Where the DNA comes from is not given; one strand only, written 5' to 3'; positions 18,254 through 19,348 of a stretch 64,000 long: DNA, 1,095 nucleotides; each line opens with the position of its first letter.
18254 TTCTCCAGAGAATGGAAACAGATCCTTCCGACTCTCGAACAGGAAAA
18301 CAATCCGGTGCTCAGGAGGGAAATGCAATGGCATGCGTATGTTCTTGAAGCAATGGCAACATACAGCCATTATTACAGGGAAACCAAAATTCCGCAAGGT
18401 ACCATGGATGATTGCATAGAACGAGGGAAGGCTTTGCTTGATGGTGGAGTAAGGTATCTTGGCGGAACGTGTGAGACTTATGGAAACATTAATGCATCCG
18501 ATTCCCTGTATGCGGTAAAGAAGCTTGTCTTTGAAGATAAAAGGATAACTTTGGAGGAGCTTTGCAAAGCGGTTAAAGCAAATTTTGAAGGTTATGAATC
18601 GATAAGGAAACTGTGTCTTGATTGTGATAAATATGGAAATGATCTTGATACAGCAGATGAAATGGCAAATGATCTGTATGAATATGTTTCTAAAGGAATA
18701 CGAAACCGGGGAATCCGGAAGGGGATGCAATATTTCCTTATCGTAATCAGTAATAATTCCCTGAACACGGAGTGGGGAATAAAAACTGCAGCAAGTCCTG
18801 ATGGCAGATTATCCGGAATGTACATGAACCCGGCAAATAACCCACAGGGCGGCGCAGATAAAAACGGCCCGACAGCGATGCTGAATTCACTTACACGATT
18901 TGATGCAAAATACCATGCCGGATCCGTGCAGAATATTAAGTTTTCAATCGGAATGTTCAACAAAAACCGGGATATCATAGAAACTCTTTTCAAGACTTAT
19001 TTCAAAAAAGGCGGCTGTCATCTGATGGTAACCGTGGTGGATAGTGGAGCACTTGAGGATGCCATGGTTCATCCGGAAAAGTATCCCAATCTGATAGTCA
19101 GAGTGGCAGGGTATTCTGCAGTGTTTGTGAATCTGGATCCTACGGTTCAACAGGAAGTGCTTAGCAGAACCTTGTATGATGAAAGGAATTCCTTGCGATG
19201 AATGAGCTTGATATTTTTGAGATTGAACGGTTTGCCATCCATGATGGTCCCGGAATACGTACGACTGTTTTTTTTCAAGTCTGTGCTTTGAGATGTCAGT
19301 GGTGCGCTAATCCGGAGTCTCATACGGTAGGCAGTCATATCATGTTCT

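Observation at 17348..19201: In-frame chimera: a non-GRE N-terminus joined to only the C-terminal glycyl-radical part of a glycyl radical enzyme, beside an intact activase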

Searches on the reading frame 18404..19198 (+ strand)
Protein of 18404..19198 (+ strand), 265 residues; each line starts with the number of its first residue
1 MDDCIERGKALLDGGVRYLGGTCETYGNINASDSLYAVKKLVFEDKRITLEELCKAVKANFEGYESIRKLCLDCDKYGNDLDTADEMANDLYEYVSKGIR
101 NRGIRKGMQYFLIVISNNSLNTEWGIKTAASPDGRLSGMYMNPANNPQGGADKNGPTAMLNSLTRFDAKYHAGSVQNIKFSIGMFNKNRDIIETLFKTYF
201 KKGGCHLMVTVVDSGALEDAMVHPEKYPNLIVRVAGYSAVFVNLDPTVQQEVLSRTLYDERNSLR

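Call 5: search_protein_families(library=ncbifam, proteins=[window:18404-19198:+], max_evalue=0.01)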
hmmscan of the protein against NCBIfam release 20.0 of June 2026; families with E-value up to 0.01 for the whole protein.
seq(265 aa): 12 families
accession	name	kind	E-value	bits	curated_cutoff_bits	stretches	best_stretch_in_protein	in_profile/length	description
TIGR01774.1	PFL2-3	subfamily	2e-57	195.1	678.2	1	1-256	521-782/786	formate C-acetyltransferase/glycerol dehydratase family glycyl radical enzyme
NF043068.1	glycl_HYPD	equivalog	2.9e-51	174.4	1100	1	1-256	523-780/784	trans-4-hydroxy-L-proline dehydratase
TIGR04394.1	choline_CutC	equivalog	4e-51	174.5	1050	1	2-258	528-786/789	choline trimethylamine-lyase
NF048009.1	SfplDhtHpfGKleb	equivalog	1.4e-45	155.7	1000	1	2-256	558-820/824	(2S)-3-sulfopropanediol dehydratase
NF033718.1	indole_decarb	equivalog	1.2e-44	152.8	1100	2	64-259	670-867/868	indoleacetate decarboxylase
NF007437.0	PRK09983.1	equivalog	1.3e-44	152.4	1109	1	2-257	501-762/765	formate C-acetyltransferase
NF033715.1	glycyl_HPDL_Lrg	equivalog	1.1e-43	149.2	1150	2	64-260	703-901/901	4-hydroxyphenylacetate decarboxylase large subunit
NF048011.1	SfplDhtHpsGDes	equivalog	1.9e-43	148.9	1000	1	5-258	564-819/821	(2S)-3-sulfopropanediol dehydratase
TIGR01255.1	pyr_form_ly_1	equivalog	2.4e-25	89.1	994.2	1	73-258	547-741/744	formate C-acetyltransferase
NF038360.1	rad_fix_GrcA3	exception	4.5e-18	65.1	158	1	192-259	9-76/78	autonomous glycyl radical cofactor GrcA3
NF008341.1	PRK11127.1-1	equivalog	3.7e-16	58.9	145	1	201-259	20-78/80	autonomous glycyl radical cofactor GrcA2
TIGR04365.1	spare_glycyl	equivalog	7.9e-15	55.2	170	1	197-258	62-123/126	autonomous glycyl radical cofactor GrcA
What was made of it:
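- On Glycyl radical enzyme (PFL-like, catalytically competent): TIGR01774 scores 195 bits against a cutoff of 678 (call 5).
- The three GrcA models do detect the last ~60-70 residues, at 55-65 bits (call 5).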

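Call 7: search_solved_structures(query=window:18404-19198:+, max_evalue=0.001, show_alignments=2)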
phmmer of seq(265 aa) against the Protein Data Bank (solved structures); distinct sequences matched with E-value up to 0.001: 36.
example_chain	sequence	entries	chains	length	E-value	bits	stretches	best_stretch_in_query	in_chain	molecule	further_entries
5a0z_A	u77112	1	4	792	7.8e-47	163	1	2-259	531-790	CHOLINE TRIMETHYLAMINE LYASE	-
5a0u_A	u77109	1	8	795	7.9e-47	163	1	2-259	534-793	CHOLINE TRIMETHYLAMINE LYASE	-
9f3w_A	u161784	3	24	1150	1.5e-46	162.1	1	2-259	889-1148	Choline trimethylamine-lyase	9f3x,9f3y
5i2a_A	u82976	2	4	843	3.3e-45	157.7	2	62-257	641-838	Diol-dehydratase | Diol dehydratase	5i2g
1r8w_A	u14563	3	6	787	5e-44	153.8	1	1-257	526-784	glycerol dehydratase | B12-independent glycerol dehydratase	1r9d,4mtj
6vxc_A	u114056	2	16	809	5.1e-42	147.3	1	1-256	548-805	Trans-4-hydroxy-L-proline dehydratase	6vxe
8id1_A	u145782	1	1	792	2e-41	145.3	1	3-258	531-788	Formate C-acetyltransferase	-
9ht9_A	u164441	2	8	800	4.7e-41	144.1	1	2-257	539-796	Choline trimethylamine-lyase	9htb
9r0v_A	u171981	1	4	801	4.7e-41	144.1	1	2-257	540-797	Choline trimethylamine-lyase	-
7vua_A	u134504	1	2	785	4.7e-41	144.1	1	3-257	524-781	HplG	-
5kdp_A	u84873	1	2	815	4.8e-41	144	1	2-257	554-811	Choline trimethylamine-lyase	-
5faw_A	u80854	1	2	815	4.8e-41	144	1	2-257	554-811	Choline trimethylamine-lyase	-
6vue_A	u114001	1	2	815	4.8e-41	144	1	2-257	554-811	Choline trimethylamine-lyase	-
5fav_A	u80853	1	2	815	4.8e-41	144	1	2-257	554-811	Choline trimethylamine-lyase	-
5fay_A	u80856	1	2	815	4.9e-41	144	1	2-257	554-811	Choline trimethylamine-lyase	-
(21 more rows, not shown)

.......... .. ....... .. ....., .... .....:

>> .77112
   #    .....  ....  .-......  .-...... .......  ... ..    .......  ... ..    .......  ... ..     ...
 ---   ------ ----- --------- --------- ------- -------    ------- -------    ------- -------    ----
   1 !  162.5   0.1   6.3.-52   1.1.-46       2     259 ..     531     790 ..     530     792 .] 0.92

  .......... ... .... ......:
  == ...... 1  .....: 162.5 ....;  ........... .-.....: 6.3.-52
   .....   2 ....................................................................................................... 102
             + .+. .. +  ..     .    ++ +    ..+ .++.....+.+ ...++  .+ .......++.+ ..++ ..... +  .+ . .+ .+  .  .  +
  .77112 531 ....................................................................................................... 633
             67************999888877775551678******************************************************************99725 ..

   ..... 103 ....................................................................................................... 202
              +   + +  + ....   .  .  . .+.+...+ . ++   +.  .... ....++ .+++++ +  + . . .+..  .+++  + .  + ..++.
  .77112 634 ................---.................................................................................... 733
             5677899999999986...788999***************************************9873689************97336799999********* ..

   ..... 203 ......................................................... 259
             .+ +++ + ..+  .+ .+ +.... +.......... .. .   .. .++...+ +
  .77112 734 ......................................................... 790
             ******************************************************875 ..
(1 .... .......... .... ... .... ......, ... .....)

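Call 10: find_homologous_proteins(query=window:18404-19198:+, max_evalue=1e-20)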
Query seq(265 aa) (265 aa): 539 proteins with E <= 1e-20 among 1119 candidates; the best 120 are listed.
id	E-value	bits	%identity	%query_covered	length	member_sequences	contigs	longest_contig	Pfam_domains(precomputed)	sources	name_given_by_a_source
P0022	2.6e-152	524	86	99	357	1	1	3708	PF02901.21,PF01228.27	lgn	-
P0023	3.2e-144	497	83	98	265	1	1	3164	PF02901.21,PF01228.27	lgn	-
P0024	1.4e-143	495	85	94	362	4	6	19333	PF02901.21,PF01228.27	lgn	-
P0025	2.0e-143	494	83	95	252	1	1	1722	PF02901.21,PF01228.27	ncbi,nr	ncbi:MAG: pyruvate formate-lyase, partial [Ruminiclostridium sp.]|nr:pyruvate formate-lyase [Ruminic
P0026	1.7e-136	472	79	98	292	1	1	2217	PF02901.21,PF01228.27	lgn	-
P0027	4.5e-136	470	80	98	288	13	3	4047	PF02901.21,PF01228.27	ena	-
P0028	5.0e-136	470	78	98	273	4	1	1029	PF02901.21,PF01228.27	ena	-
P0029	7.8e-136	470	77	100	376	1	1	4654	PF02901.21,PF01228.27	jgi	jgi:pyruvate-formate lyase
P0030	1.0e-135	469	77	100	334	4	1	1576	PF02901.21,PF01228.27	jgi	jgi:pyruvate-formate lyase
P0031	1.9e-135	468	76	99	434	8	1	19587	PF02901.21,PF01228.27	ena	-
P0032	2.2e-135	468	79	98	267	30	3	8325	PF02901.21,PF01228.27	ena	-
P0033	9.1e-134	463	75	100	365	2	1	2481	PF02901.21,PF01228.27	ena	-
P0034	7.1e-131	453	74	98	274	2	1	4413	PF02901.21,PF01228.27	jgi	-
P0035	7.2e-131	453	76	98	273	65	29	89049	PF02901.21,PF01228.27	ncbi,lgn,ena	-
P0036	1.8e-130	452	75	97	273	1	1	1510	PF02901.21,PF01228.27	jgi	jgi:pyruvate-formate lyase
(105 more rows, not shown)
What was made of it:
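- Tried and rejected: The best hits to the C-terminal query were all 200-460 aa (call 10), which suggested such a family.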

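Call 13: find_encoding_contigs(protein=P0035, flank=8000, max_places=4)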
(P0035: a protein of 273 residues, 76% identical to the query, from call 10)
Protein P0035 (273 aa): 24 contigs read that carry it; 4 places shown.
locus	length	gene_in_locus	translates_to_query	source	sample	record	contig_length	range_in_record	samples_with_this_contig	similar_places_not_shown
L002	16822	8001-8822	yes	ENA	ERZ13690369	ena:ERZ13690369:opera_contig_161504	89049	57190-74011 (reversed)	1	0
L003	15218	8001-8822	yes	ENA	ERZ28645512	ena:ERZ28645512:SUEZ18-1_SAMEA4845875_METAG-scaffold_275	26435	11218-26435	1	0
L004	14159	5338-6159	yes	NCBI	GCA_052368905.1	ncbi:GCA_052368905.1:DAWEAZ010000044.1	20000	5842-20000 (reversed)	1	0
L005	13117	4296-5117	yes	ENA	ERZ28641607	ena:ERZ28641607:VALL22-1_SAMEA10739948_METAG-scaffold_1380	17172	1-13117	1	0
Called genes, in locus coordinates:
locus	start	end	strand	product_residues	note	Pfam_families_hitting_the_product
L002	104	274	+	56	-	PF00037:Fer4, PF13237:Fer4_10, PF14697:Fer4_21, PF12838:Fer4_7, PF13187:Fer4_9, PF13484:Fer4_16 (weak), PF12797:Fer4_2 (weak), PF00037:Fer4, +6 more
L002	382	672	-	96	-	PF11680:DUF3276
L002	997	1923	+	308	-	PF01029:NusB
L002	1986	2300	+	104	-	PF02699:YajC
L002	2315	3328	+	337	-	PF07949:YbbR (faint)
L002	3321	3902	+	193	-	PF01121:CoaE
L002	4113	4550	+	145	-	PF18347:DUF5606, PF21186:DUF6852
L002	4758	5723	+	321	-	PF00480:ROK, PF01869:BcrAD_BadFG (faint)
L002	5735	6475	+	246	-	PF04131:NanE, PF00478:IMPDH (weak)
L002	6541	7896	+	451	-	PF02901:PFL-like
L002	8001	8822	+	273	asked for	PF02901:PFL-like, PF01228:Gly_radical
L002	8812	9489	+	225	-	PF13353:Fer4_12, PF12837:Fer4_6 (weak), PF13237:Fer4_10 (weak), PF00037:Fer4 (weak), PF12838:Fer4_7, PF13187:Fer4_9 (weak), PF14697:Fer4_21 (weak), PF00037:Fer4 (weak), +5 more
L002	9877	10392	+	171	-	PF00132:Hexapep, PF14602:Hexapep_2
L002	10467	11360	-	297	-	PF02311:AraC_binding, PF00165:HTH_AraC (weak), PF12833:HTH_18, PF00165:HTH_AraC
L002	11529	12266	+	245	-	PF06439:3keto-disac_hyd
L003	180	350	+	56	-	PF00037:Fer4, PF13237:Fer4_10, PF14697:Fer4_21, PF12838:Fer4_7, PF13187:Fer4_9, PF13484:Fer4_16 (weak), PF12797:Fer4_2 (weak), PF00037:Fer4, +6 more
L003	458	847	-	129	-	PF11680:DUF3276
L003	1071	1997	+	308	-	PF01029:NusB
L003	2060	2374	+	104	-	PF02699:YajC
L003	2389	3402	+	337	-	PF07949:YbbR (faint)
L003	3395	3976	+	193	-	PF01121:CoaE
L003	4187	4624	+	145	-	PF18347:DUF5606, PF21186:DUF6852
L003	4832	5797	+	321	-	PF00480:ROK, PF01869:BcrAD_BadFG (faint)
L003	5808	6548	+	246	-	PF04131:NanE, PF00478:IMPDH (weak)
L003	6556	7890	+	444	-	-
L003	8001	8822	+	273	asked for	PF02901:PFL-like, PF01228:Gly_radical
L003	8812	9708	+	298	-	PF13353:Fer4_12, PF13237:Fer4_10 (faint), PF12797:Fer4_2 (faint), PF14697:Fer4_21 (weak), PF12838:Fer4_7 (weak), PF13187:Fer4_9 (weak), PF00037:Fer4 (weak), PF04055:Radical_SAM (weak), +1 more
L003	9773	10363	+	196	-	PF12464:Mac, PF00132:Hexapep, PF14602:Hexapep_2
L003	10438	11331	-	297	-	PF02311:AraC_binding, PF00165:HTH_AraC, PF12833:HTH_18, PF00165:HTH_AraC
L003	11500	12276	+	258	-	PF06439:3keto-disac_hyd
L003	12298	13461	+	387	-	PF01408:GFO_IDH_MocA, PF02894:GFO_IDH_MocA_C, PF22725:GFO_IDH_MocA_C3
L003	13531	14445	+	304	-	PF03372:Exo_endo_phos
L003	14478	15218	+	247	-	?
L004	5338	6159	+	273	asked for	PF02901:PFL-like, PF01228:Gly_radical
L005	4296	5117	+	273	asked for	PF02901:PFL-like, PF01228:Gly_radical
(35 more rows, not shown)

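Call 14: find_encoding_contigs(protein=P0024, flank=8000, max_places=4)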
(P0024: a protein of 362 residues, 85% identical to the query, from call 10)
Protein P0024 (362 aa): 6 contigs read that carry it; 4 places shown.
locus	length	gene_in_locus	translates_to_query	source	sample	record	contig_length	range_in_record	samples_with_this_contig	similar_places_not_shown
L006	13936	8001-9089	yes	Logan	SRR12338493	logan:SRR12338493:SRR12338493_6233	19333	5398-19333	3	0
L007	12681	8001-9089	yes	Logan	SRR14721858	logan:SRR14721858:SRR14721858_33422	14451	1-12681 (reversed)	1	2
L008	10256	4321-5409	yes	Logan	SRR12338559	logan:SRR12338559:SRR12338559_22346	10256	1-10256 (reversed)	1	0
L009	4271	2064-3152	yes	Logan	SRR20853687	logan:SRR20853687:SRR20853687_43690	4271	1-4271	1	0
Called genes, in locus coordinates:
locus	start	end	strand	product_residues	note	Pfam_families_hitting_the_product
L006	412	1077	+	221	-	PF12876:Cellulase-like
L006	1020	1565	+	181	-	PF12876:Cellulase-like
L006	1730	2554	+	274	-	-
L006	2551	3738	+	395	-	PF17167:Glyco_hydro_94 (weak)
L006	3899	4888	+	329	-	PF00480:ROK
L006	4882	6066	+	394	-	PF00150:Cellulase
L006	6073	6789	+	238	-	PF04131:NanE, PF00478:IMPDH (weak)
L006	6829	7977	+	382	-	PF02901:PFL-like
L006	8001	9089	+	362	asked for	PF02901:PFL-like, PF01228:Gly_radical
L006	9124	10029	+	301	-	PF13353:Fer4_12, PF04055:Radical_SAM, PF12837:Fer4_6 (faint), PF12838:Fer4_7 (weak), PF13187:Fer4_9 (weak)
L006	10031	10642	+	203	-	PF00702:Hydrolase, PF13419:HAD_2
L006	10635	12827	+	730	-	PF17167:Glyco_hydro_94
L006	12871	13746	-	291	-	PF00165:HTH_AraC (weak), PF12833:HTH_18, PF00165:HTH_AraC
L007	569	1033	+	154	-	PF12876:Cellulase-like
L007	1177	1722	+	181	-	PF12876:Cellulase-like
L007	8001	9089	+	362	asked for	PF02901:PFL-like, PF01228:Gly_radical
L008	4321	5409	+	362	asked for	PF02901:PFL-like, PF01228:Gly_radical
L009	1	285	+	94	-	?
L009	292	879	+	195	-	PF04131:NanE, PF00478:IMPDH (weak)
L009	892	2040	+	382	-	PF02901:PFL-like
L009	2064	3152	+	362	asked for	PF02901:PFL-like, PF01228:Gly_radical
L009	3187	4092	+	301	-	PF13353:Fer4_12, PF04055:Radical_SAM, PF12837:Fer4_6 (faint), PF12838:Fer4_7 (weak), PF13187:Fer4_9 (weak)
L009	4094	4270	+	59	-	?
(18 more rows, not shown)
